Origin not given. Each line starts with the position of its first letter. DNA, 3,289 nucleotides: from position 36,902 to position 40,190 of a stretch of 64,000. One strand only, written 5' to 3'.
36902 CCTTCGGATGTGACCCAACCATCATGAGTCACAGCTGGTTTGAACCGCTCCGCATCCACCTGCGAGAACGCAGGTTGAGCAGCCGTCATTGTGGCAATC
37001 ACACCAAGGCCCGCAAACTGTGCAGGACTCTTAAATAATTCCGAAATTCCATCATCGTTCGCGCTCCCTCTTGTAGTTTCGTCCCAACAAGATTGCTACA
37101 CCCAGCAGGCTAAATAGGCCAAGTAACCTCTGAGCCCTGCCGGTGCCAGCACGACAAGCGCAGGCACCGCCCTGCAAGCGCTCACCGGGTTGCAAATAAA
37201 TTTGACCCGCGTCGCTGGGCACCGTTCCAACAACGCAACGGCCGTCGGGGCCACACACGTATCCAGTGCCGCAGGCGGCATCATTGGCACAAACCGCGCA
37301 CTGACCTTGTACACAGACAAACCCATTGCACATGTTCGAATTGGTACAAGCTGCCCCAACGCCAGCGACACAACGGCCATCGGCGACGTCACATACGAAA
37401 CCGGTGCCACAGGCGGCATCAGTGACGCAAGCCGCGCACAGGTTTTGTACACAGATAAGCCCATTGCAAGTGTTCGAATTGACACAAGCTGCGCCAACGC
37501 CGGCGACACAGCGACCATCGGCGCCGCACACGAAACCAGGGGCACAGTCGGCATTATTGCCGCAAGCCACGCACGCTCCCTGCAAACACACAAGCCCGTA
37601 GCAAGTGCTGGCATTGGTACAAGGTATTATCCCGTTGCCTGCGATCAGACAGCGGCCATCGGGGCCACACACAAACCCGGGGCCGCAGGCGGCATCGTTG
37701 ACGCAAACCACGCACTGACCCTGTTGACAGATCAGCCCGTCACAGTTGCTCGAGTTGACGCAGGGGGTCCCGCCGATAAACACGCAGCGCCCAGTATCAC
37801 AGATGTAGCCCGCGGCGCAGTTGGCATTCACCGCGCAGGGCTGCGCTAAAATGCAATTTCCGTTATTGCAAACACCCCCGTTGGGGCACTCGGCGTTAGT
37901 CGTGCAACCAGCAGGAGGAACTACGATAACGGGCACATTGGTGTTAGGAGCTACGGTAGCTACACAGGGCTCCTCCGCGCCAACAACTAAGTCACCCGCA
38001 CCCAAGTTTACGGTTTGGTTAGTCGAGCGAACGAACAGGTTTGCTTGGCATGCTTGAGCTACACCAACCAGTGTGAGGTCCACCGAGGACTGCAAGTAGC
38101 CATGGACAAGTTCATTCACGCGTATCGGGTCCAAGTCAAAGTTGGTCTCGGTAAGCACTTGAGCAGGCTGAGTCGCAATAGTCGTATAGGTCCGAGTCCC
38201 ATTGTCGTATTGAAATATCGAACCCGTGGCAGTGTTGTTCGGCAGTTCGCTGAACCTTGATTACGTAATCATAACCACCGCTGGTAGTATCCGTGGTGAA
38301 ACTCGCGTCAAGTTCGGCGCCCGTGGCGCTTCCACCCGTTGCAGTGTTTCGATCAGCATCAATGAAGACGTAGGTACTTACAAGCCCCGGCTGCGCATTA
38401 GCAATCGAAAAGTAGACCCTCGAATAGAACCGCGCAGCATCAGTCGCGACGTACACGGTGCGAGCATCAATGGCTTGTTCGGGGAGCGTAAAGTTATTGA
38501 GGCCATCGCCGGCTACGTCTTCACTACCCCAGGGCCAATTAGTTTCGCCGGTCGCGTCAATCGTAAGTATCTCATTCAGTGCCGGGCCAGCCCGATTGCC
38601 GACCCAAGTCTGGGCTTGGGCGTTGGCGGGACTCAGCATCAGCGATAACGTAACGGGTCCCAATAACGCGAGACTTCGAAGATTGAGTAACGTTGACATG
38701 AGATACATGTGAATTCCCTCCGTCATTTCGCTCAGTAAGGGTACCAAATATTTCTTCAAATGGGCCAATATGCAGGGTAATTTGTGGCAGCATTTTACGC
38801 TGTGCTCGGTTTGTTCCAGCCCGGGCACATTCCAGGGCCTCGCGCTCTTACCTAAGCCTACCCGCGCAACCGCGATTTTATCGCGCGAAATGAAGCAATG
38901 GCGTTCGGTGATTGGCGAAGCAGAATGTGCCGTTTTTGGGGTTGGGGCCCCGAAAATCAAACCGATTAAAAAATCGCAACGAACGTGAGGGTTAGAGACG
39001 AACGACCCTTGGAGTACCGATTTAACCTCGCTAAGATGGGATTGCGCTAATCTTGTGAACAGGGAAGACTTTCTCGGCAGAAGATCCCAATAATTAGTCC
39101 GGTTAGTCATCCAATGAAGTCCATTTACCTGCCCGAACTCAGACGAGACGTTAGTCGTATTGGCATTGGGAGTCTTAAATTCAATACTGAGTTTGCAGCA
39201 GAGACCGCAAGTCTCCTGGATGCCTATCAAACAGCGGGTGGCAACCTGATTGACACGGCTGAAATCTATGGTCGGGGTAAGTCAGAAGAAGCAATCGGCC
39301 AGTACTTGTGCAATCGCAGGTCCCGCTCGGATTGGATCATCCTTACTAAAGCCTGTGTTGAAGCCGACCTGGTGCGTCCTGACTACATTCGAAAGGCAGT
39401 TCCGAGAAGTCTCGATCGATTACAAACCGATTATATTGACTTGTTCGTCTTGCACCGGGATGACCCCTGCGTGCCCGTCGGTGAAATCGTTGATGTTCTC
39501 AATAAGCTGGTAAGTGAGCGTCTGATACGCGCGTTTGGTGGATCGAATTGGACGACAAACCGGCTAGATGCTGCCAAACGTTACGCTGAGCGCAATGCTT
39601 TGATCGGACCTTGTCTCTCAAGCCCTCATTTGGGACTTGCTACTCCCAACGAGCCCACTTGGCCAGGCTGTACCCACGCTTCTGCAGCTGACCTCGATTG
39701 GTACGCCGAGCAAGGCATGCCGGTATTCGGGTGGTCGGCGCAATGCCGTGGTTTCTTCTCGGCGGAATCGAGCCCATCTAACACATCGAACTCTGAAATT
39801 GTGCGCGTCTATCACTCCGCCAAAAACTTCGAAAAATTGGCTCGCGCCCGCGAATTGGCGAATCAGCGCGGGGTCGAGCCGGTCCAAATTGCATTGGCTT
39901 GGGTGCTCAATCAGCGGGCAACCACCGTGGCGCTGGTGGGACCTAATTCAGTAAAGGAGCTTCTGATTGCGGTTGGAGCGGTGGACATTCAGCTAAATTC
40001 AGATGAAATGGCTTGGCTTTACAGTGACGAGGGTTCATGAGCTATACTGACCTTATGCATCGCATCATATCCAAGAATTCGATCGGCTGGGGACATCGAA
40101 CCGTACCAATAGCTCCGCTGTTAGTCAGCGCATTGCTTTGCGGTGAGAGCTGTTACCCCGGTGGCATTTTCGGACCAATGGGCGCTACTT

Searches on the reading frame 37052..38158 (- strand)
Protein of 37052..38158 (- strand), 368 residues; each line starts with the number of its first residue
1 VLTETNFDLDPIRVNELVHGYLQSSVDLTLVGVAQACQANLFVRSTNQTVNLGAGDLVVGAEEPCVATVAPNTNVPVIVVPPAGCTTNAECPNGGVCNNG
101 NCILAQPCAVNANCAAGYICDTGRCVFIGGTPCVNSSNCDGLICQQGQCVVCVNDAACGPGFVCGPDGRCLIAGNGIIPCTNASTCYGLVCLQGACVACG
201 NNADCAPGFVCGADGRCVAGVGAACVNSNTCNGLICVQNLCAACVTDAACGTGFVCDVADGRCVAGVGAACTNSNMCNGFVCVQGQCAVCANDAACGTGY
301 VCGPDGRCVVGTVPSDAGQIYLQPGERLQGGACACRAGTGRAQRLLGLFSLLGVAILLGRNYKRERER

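Call 40: search_protein_families(library=pfam, proteins=[window:37052-38158:-])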
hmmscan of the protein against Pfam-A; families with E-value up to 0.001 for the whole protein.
window:37052-38158:- (368 aa): 1 family
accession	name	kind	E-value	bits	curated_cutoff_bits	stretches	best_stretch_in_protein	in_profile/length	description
PF23416.1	DUF7107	-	9.7e-08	32.7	24.6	1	85-126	2-47/48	Domain of unknown function (DUF7107)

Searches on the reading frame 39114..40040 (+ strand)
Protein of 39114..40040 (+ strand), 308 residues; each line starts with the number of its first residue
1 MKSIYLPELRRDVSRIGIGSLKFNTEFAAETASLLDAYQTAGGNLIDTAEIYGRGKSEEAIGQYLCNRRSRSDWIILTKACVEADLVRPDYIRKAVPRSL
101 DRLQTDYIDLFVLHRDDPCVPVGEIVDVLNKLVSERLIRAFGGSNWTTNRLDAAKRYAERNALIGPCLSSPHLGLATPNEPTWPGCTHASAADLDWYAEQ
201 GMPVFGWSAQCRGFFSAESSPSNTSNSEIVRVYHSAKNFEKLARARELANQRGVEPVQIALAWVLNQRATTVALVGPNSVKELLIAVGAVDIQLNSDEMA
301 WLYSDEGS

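Call 15: search_protein_families(library=pfam, proteins=[window:39114-40040:+])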
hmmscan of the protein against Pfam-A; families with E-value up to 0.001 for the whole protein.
window:39114-40040:+ (308 aa): 1 family
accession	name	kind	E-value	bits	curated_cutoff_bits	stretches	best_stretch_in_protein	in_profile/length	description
PF00248.27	Aldo_ket_red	-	3.5e-49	167.9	24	1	16-300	2-284/291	Aldo/keto reductase family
